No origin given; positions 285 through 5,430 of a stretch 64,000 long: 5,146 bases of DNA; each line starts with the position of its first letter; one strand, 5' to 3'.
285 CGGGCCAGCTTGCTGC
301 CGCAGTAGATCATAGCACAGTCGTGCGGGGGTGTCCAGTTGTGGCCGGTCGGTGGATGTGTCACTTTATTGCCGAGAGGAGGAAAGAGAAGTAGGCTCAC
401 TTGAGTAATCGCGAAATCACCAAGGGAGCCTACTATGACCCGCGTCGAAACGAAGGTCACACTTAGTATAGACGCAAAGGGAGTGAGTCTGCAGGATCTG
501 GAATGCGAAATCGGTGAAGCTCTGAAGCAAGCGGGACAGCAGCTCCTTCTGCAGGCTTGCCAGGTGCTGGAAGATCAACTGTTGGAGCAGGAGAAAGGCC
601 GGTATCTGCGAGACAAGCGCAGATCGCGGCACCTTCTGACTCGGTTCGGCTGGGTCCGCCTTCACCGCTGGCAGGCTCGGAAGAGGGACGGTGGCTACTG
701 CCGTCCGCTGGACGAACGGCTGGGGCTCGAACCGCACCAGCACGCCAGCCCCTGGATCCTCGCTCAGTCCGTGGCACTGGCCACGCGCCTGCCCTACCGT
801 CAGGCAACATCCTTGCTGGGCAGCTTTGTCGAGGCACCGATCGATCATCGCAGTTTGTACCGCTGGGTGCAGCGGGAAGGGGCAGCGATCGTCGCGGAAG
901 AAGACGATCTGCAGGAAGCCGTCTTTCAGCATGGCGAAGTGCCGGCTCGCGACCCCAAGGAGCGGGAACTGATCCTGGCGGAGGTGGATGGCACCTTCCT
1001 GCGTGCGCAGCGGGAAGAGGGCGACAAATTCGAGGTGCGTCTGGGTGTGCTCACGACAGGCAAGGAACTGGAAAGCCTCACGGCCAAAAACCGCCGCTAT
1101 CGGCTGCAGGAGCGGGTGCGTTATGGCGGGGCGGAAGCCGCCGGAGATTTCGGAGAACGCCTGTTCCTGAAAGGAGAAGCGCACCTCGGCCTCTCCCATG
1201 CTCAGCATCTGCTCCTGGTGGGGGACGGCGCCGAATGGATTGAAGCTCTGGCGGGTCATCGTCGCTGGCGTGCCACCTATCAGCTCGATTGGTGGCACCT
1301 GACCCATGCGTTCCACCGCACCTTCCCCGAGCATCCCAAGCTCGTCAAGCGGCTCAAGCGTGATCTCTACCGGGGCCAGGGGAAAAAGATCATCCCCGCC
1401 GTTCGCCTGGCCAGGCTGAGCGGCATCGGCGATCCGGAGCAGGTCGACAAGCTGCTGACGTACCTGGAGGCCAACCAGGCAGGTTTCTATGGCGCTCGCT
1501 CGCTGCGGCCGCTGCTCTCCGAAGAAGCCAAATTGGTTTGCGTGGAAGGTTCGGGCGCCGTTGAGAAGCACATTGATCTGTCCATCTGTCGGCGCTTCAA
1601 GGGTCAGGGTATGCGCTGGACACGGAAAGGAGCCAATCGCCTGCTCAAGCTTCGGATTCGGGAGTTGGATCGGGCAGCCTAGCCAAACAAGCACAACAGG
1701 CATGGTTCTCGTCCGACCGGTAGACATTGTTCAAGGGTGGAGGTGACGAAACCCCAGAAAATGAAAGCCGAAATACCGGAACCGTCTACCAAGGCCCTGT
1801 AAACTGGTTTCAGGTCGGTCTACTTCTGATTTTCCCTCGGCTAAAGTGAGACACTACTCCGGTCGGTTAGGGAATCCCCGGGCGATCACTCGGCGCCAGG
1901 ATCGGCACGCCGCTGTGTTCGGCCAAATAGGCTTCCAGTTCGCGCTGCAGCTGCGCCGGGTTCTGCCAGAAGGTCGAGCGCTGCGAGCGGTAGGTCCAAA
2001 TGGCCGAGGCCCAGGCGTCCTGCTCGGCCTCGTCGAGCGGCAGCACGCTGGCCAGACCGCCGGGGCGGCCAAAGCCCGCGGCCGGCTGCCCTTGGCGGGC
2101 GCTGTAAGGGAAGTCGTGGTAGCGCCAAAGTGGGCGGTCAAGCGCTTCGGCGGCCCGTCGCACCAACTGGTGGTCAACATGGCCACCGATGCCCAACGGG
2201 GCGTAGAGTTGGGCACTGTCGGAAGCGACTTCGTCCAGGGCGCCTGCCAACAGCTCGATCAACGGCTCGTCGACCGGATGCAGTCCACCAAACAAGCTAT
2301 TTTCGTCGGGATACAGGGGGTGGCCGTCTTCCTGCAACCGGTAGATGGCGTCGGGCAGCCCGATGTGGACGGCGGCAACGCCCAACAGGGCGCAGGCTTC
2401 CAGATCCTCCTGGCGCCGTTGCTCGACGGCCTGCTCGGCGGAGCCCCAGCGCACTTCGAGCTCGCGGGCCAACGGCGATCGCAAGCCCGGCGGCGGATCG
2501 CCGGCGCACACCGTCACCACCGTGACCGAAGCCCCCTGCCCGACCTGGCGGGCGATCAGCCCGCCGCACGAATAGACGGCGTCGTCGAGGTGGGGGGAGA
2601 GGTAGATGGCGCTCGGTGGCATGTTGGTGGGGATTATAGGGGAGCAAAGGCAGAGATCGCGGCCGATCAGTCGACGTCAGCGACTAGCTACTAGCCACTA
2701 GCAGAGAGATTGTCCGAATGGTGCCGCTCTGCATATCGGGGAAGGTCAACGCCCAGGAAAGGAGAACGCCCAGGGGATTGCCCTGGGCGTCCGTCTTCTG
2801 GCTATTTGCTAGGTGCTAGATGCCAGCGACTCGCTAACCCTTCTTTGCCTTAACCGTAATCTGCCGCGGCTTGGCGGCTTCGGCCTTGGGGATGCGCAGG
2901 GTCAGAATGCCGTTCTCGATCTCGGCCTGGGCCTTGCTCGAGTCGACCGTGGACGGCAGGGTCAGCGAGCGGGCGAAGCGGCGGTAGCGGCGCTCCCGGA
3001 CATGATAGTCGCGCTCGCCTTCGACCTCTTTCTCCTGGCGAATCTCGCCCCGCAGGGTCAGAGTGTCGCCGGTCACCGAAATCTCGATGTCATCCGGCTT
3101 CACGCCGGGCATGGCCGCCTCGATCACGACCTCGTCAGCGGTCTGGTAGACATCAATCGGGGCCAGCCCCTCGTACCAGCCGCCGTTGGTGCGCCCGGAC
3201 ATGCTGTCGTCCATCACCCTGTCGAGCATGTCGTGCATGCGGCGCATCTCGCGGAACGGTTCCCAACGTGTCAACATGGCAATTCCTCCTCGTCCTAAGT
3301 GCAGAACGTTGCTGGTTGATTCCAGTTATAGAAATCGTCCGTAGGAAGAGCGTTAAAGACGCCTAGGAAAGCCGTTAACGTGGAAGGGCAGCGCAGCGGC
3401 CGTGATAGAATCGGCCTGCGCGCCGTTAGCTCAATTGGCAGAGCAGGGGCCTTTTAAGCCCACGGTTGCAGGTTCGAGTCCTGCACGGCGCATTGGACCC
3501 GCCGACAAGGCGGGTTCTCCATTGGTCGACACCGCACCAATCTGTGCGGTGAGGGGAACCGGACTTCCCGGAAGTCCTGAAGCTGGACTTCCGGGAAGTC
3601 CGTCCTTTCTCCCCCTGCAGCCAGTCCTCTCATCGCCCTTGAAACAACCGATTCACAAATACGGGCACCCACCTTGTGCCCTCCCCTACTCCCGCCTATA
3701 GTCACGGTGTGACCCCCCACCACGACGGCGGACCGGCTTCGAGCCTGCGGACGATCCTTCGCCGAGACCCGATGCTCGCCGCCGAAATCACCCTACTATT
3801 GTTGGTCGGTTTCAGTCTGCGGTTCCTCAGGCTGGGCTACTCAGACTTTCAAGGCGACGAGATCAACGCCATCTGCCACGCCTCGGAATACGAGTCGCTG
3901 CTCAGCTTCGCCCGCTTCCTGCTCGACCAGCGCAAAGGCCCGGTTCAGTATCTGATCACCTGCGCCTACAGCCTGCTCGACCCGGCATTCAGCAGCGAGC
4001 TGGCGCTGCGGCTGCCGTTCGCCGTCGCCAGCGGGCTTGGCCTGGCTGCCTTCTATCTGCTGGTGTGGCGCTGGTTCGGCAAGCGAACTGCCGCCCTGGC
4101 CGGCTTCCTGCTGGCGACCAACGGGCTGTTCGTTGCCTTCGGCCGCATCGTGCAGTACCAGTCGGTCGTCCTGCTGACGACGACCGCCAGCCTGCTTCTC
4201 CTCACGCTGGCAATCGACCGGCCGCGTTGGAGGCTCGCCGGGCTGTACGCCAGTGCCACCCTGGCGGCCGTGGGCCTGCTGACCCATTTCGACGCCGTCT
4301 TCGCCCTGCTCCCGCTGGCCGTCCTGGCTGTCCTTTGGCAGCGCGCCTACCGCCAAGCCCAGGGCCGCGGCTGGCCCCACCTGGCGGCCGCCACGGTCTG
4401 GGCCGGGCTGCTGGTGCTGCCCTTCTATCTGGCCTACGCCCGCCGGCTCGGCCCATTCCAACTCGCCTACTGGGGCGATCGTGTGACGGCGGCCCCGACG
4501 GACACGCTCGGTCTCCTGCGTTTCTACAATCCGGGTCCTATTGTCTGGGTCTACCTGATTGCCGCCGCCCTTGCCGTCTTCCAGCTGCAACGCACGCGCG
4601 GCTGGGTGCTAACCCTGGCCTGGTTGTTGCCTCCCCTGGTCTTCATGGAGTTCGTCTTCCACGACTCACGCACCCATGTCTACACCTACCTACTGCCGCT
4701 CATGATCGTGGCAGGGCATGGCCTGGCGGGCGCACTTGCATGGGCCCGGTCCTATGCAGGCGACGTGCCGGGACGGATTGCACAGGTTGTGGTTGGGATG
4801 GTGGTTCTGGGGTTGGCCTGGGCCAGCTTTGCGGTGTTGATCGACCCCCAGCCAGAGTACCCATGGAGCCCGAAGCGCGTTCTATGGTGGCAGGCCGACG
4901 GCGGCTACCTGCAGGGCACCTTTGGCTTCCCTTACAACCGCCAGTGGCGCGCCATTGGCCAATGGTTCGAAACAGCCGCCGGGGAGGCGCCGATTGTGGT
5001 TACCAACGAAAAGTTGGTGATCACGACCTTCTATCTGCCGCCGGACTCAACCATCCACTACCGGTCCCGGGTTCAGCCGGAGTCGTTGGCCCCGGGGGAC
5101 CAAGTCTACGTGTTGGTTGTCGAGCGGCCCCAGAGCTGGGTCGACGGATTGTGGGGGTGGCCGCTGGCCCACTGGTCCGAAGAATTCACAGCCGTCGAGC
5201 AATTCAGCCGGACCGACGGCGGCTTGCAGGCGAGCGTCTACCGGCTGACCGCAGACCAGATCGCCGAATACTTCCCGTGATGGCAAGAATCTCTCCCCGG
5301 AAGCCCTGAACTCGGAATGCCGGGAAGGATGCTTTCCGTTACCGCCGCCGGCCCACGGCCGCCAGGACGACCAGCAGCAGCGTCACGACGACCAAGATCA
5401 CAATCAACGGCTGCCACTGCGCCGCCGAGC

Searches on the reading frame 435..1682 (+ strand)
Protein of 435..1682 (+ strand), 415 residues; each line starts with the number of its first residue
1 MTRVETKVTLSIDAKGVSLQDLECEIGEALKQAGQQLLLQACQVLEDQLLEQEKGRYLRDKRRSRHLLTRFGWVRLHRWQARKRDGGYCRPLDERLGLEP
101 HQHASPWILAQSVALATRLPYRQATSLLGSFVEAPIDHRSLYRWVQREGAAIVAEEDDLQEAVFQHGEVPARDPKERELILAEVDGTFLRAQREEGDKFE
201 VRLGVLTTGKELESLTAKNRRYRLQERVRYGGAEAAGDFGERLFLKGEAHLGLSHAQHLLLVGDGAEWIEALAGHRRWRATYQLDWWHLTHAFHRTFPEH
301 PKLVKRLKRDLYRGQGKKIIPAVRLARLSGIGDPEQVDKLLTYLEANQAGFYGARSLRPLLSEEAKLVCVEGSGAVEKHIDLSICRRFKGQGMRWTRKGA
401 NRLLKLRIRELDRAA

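Call 64: search_protein_families(library=pfam, proteins=[window:435-1682:+], max_evalue=0.00001)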
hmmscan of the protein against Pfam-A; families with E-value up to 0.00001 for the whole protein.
window:435-1682:+ (415 aa): 1 family
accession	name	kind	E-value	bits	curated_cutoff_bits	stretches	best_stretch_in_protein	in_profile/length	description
PF06782.17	UPF0236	-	1.4e-28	100.2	24.3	1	15-410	4-385/400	Uncharacterised protein family (UPF0236)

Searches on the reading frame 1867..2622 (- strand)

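Call 64: search_protein_families(library=pfam, proteins=[window:1867-2622:-], max_evalue=0.00001)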
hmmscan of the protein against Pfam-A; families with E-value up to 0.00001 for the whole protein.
window:1867-2622:- (251 aa): 1 family
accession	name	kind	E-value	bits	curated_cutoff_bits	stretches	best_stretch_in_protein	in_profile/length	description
PF02585.22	PIG-L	-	5e-17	63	28.2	1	8-160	3-127/129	GlcNAc-PI de-N-acetylase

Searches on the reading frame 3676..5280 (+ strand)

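Call 64: search_protein_families(library=pfam, proteins=[window:3676-5280:+], max_evalue=0.00001)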
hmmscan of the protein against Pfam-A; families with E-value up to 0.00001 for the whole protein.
window:3676-5280:+ (534 aa): 2 families
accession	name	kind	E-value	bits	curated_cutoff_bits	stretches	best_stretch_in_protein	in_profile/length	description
PF13231.12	PMT_2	-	2.9e-13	50.8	26.1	1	91-243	7-152/160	Dolichyl-phosphate-mannose-protein mannosyltransferase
PF02366.24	PMT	-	9.1e-08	32.4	22.7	1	114-258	89-238/245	Dolichyl-phosphate-mannose-protein mannosyltransferase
